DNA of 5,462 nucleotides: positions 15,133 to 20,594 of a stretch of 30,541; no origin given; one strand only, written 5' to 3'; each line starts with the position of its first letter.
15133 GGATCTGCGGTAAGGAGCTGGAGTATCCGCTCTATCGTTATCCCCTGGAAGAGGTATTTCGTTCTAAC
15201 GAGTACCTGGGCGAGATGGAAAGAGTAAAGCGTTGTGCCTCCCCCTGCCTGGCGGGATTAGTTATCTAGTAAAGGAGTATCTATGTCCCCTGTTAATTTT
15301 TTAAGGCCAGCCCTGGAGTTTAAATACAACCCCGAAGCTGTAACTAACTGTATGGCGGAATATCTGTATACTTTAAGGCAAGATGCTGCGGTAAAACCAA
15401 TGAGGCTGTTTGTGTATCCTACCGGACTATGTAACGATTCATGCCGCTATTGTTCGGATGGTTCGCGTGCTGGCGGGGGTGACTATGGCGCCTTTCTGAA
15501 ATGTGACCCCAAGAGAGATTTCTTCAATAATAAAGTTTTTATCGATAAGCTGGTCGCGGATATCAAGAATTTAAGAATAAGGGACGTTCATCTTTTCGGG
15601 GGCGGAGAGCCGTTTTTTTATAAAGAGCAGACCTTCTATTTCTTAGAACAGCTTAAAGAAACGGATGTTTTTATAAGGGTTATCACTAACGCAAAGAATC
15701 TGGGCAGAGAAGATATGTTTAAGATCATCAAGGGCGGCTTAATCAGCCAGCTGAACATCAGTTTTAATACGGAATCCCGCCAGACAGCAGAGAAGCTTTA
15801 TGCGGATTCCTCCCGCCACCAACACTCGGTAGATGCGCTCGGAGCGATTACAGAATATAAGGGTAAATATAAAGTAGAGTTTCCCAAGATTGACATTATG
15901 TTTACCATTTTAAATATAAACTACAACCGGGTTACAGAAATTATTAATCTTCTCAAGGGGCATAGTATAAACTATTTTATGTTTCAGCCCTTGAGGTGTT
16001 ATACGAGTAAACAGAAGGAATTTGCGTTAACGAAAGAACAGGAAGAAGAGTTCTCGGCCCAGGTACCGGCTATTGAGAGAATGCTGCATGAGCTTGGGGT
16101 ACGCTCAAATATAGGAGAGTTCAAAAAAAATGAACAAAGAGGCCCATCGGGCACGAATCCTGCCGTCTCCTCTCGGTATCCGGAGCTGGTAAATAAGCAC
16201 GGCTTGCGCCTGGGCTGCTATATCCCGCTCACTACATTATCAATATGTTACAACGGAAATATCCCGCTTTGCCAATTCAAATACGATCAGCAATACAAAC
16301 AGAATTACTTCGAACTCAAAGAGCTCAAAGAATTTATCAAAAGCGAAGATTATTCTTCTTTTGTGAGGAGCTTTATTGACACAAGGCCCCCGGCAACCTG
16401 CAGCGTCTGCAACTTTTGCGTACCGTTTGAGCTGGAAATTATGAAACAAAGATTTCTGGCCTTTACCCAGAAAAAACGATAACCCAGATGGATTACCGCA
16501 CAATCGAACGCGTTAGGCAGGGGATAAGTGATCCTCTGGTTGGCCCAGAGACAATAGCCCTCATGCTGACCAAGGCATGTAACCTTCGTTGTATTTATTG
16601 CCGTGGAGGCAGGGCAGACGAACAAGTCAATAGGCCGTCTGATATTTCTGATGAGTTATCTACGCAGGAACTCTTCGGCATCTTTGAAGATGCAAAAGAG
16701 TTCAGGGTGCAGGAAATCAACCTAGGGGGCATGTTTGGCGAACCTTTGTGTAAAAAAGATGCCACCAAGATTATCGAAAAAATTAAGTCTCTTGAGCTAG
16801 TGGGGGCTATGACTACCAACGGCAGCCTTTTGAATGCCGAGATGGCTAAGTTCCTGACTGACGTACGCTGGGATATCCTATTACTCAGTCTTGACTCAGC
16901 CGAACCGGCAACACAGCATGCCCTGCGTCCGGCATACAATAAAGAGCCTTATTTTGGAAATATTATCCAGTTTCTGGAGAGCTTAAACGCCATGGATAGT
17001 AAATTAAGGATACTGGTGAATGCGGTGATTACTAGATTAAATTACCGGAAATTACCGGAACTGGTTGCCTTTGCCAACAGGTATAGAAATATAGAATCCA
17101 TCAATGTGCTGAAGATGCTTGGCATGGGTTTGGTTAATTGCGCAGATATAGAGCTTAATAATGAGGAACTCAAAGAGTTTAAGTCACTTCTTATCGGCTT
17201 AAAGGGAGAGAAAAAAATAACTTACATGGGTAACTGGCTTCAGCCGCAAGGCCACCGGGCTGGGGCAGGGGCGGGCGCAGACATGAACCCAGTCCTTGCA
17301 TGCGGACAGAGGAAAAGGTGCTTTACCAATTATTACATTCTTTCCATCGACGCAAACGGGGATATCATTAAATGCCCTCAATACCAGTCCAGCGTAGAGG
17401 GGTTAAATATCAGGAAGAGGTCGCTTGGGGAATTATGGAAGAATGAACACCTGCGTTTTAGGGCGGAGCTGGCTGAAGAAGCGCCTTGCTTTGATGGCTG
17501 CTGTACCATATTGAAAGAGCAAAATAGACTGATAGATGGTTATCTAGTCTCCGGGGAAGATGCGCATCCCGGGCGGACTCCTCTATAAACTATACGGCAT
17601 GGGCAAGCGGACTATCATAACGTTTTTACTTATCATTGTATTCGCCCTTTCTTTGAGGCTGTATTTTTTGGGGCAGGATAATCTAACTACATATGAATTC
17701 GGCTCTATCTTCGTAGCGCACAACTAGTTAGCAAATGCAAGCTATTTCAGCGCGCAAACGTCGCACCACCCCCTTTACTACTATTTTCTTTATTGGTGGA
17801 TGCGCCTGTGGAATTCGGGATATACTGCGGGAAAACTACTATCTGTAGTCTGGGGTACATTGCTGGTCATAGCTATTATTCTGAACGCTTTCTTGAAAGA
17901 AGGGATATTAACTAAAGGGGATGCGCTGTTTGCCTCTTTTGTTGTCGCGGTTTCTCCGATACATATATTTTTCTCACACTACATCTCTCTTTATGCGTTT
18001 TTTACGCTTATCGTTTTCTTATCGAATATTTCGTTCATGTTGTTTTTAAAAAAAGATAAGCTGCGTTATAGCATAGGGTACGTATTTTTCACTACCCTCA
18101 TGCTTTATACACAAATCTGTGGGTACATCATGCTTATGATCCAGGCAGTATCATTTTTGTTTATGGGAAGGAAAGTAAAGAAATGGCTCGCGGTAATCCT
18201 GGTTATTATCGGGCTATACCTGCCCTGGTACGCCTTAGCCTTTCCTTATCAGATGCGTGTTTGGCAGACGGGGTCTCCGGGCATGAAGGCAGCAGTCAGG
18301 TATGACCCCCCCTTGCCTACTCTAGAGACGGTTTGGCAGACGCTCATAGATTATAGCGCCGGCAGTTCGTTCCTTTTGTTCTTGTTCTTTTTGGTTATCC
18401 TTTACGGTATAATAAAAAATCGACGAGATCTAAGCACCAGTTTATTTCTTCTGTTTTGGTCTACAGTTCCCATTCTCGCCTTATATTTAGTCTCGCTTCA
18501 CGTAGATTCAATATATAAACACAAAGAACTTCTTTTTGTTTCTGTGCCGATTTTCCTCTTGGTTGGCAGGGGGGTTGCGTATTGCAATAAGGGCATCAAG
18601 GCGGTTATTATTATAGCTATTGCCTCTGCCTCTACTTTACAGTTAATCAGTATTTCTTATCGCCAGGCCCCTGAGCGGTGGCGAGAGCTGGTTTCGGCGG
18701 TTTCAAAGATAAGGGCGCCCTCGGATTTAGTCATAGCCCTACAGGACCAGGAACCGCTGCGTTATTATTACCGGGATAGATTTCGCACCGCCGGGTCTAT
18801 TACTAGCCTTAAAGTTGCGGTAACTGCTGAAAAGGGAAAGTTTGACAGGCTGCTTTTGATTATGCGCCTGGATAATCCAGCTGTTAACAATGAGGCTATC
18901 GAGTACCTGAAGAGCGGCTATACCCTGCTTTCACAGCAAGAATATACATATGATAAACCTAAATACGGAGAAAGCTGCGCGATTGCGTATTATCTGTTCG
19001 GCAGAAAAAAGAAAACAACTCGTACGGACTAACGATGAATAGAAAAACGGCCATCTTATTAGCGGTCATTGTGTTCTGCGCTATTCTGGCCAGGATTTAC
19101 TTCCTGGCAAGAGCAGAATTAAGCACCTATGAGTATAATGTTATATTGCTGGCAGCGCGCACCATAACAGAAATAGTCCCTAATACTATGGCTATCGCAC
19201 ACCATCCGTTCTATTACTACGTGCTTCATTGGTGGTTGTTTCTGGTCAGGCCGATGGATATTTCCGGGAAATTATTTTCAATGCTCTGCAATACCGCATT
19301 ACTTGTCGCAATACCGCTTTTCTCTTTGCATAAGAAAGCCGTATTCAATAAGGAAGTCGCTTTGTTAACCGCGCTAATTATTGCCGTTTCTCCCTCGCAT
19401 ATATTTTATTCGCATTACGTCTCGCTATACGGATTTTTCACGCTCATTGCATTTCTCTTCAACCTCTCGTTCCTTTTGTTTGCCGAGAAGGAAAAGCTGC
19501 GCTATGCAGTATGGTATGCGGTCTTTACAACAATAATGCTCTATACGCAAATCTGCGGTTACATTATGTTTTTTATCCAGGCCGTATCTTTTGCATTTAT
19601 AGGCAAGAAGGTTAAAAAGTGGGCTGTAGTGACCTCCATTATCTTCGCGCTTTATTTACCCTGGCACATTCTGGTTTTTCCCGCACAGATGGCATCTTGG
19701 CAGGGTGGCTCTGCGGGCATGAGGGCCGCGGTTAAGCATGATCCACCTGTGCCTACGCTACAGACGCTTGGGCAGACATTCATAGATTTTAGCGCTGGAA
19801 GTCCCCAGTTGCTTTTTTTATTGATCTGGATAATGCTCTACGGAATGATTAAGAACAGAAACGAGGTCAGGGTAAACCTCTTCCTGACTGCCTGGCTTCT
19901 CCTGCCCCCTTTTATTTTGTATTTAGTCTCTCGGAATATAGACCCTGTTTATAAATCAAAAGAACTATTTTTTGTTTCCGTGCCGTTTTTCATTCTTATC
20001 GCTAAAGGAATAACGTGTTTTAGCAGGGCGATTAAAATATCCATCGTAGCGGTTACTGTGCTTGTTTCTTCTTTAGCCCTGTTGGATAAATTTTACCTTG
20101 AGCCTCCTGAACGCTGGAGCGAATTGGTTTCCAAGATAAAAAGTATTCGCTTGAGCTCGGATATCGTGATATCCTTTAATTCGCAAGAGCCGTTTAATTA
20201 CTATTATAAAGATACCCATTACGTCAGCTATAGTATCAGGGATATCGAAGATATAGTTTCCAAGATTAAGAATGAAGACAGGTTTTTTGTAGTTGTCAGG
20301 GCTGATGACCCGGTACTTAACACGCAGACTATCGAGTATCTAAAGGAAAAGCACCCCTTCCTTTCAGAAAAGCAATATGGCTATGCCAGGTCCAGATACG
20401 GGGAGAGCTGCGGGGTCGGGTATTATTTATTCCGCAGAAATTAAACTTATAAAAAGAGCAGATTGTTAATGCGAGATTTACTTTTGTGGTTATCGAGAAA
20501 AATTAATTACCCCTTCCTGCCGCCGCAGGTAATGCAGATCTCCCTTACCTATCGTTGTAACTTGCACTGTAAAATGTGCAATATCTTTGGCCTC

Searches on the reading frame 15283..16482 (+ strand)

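Call 4: search_protein_families(library=pfam, proteins=[window:15283-16482:+], max_evalue=0.001)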
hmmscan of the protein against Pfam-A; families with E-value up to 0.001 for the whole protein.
window:15283-16482:+ (399 aa): 1 family
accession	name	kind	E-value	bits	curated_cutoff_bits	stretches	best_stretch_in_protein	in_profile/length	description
PF04055.27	Radical_SAM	-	2.8e-11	44.3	29.5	1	45-224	2-166/166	Radical SAM superfamily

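Call 55: search_protein_families(library=ncbifam, proteins=[window:15283-16482:+], max_evalue=1e-10)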
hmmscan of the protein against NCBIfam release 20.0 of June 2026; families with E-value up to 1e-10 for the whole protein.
window:15283-16482:+ (399 aa): 2 families
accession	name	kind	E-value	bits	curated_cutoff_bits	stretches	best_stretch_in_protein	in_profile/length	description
TIGR04317.1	W_rSAM_matur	equivalog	3.1e-17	62.7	380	1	40-378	4-315/349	tungsten cofactor oxidoreductase radical SAM maturase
NF033640.1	N_Twi_rSAM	subfamily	1.4e-13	50.8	170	0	47-237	118-310/398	twitch domain-containing radical SAM protein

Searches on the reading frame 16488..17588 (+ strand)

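Call 4: search_protein_families(library=pfam, proteins=[window:16488-17588:+], max_evalue=0.001)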
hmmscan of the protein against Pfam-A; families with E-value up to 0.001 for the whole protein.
window:16488-17588:+ (366 aa): 2 families
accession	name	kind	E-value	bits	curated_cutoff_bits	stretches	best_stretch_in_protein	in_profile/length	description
PF04055.27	Radical_SAM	-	5.4e-15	56.4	29.5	1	27-193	3-163/166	Radical SAM superfamily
PF13186.11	SPASM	-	8.2e-05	23.3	21.5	1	278-325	1-52/67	Iron-sulfur cluster-binding domain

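Call 55: search_protein_families(library=ncbifam, proteins=[window:16488-17588:+], max_evalue=1e-10)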
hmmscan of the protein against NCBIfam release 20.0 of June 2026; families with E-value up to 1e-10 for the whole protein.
window:16488-17588:+ (366 aa): 24 families
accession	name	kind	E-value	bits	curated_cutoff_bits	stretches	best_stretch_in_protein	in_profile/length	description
TIGR04317.1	W_rSAM_matur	equivalog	3.2e-24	85.7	380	1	22-330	5-304/349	tungsten cofactor oxidoreductase radical SAM maturase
NF038283.1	viperin_w_prok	equivalog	7.3e-22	77.8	180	1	22-232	3-210/281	viperin family antiviral radical SAM protein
TIGR02668.1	moaA_archaeal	equivalog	3.3e-21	75.5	325.25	1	24-202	13-181/303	GTP 3',8-cyclase MoaA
TIGR03962.1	mycofact_rSAM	equivalog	1.6e-20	73.6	265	1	8-325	3-290/339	mycofactocin radical SAM maturase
TIGR04250.1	SCM_rSAM_ScmE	equivalog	3.8e-20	72.1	400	1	20-321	2-295/358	SynChlorMet cassette radical SAM/SPASM protein ScmE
TIGR02666.1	moaA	equivalog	3.9e-20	72.1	284.05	1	25-198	14-182/336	GTP 3',8-cyclase MoaA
TIGR04051.1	rSAM_NirJ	equivalog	1.4e-19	70.3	515.45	1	26-197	7-164/354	heme d1 biosynthesis radical SAM protein NirJ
NF001199.0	PRK00164.2-1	equivalog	6.2e-18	65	231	1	24-202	15-181/308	GTP 3',8-cyclase MoaA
TIGR04303.1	GeoRSP_rSAM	equivalog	1.1e-16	61.3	400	1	19-322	3-280/325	GeoRSP system radical SAM/SPASM protein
NF038107.1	rSAM_NF038107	equivalog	1.6e-16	60.1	600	1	23-207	87-273/444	Cys-every-fifth radical SAM/SPASM peptide maturase CefB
TIGR02109.1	PQQ_syn_pqqE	equivalog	2.1e-16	59.8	381.35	1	20-218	6-192/358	pyrroloquinoline quinone biosynthesis protein PqqE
TIGR04545.1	rSAM_ahbD_hemeb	equivalog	3.1e-16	59.7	500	1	23-322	2-291/339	heme b synthase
TIGR04054.1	rSAM_NirJ1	equivalog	7.9e-16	57.6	650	1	19-204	35-204/387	putative heme d1 biosynthesis radical SAM protein NirJ1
NF050035.1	rSAM_WgK_link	exception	1.9e-15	56.7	650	1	20-148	8-129/367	radical SAM/SPASM peptide maturase WgkB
NF047865.1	rSAM_PapB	equivalog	3.4e-15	56.1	340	1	22-319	4-282/330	PapB family radical SAM/SPASM ranthipeptide maturase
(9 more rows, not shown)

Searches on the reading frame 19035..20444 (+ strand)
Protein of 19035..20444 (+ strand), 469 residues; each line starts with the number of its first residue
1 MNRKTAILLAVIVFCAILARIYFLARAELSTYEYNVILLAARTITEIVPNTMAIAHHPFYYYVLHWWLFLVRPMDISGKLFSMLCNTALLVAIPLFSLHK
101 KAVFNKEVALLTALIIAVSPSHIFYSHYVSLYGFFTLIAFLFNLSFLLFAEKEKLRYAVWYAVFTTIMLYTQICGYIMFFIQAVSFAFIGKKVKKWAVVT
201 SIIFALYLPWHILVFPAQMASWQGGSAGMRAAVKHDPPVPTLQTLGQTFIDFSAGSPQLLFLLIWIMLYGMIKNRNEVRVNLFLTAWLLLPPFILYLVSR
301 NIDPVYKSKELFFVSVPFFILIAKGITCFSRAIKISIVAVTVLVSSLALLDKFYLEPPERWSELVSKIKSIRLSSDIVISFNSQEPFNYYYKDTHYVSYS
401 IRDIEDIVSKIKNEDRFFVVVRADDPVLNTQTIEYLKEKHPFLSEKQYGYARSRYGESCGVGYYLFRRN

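Call 4: search_protein_families(library=pfam, proteins=[window:19035-20444:+], max_evalue=0.001)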
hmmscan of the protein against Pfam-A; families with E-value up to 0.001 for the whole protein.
window:19035-20444:+ (469 aa): 1 family
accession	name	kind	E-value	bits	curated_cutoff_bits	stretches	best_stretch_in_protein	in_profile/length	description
PF13231.12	PMT_2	-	0.00097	19.8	26.1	1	56-209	2-156/160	Dolichyl-phosphate-mannose-protein mannosyltransferase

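Call 14: search_protein_families(library=pfam, proteins=[window:19035-20444:+], max_evalue=10)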
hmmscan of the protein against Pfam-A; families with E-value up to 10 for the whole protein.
window:19035-20444:+ (469 aa): 1 family
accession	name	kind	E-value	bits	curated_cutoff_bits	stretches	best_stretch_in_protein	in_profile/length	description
PF13231.12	PMT_2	-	0.00097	19.8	26.1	1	56-209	2-156/160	Dolichyl-phosphate-mannose-protein mannosyltransferase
